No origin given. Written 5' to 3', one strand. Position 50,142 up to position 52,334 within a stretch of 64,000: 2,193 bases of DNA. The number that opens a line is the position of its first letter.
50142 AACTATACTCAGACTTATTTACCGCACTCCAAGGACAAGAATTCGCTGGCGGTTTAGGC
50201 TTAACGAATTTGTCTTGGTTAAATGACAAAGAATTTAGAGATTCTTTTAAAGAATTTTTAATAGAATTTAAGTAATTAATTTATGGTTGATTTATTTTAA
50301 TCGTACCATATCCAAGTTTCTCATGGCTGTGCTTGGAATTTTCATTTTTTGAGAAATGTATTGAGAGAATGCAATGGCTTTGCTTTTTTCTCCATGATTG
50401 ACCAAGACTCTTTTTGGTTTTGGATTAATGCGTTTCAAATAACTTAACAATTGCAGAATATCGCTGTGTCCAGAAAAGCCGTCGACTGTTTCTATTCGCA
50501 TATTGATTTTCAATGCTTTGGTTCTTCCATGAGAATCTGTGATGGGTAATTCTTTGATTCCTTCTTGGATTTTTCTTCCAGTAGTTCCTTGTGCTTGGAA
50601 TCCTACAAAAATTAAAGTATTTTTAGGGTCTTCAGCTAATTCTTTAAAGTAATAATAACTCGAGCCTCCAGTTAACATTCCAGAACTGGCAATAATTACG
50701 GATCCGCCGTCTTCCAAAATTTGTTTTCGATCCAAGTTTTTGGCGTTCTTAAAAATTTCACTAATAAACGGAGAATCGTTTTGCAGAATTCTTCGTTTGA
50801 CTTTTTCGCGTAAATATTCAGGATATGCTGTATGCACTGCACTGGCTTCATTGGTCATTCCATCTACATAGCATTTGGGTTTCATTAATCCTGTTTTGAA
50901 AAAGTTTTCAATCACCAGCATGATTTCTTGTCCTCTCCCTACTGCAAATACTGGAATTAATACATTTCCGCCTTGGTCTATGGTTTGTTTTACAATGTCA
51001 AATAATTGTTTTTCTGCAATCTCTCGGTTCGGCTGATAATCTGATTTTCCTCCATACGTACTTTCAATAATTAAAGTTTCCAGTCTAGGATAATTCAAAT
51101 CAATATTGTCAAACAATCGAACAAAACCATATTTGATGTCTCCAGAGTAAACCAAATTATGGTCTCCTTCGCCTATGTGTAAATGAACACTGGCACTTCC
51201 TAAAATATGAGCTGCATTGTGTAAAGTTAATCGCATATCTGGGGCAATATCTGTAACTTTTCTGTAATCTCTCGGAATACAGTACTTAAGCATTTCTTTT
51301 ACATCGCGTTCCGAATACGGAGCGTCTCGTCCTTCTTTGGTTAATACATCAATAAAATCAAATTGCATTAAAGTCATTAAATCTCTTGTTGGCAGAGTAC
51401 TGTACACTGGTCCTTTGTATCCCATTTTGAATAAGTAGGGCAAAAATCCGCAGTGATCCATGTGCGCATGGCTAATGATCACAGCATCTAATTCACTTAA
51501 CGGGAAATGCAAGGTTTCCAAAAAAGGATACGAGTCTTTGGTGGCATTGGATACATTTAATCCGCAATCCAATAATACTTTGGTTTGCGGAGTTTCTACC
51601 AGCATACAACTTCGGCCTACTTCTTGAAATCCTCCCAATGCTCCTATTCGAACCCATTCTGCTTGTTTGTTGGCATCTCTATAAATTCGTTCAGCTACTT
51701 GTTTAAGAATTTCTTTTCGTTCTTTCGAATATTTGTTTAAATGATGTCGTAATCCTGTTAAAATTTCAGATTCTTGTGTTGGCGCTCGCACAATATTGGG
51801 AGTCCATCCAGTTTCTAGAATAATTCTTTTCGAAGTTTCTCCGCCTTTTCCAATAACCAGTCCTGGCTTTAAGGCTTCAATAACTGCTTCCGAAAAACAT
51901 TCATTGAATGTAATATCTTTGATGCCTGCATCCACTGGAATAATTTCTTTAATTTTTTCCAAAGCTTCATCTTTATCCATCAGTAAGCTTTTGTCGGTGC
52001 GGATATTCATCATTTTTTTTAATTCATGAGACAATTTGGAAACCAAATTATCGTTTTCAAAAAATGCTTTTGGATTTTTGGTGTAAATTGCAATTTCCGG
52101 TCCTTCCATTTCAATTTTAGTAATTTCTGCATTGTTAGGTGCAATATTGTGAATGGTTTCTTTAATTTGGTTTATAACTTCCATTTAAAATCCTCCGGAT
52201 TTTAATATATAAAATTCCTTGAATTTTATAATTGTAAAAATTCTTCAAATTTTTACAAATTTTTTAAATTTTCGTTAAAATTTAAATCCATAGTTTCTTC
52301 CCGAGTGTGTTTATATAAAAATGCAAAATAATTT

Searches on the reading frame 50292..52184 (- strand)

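Call 35: search_protein_families(library=pfam, proteins=[window:50292-52184:-], max_evalue=0.001)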
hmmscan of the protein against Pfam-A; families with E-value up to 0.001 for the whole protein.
window:50292-52184:- (630 aa): 7 families
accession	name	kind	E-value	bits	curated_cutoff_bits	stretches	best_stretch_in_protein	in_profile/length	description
PF10996.14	Beta-Casp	-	1e-27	97.5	27.7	1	419-539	2-120/120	Beta-Casp domain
PF17214.9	KH_TffA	-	4.8e-22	78.2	22.6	1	2-68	2-68/68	Transcription termination factor FttA, KH domain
PF07521.17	RMMBL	-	2.5e-17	63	21.6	1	558-617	2-59/63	Zn-dependent metallo-hydrolase RNA specificity domain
PF00753.33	Lactamase_B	-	7.2e-15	55.9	22.7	1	190-353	5-153/196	Metallo-beta-lactamase superfamily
PF16661.11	Lactamase_B_6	-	9.2e-12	45.2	27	1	196-347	2-159/193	Metallo-beta-lactamase superfamily domain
PF12706.13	Lactamase_B_2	-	5.8e-08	33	27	1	201-374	1-163/200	Beta-lactamase superfamily domain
PF23023.1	Anti-Pycsar_Apyc1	-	0.00017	21.6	50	1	195-358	24-175/250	Anti-Pycsar protein Apyc1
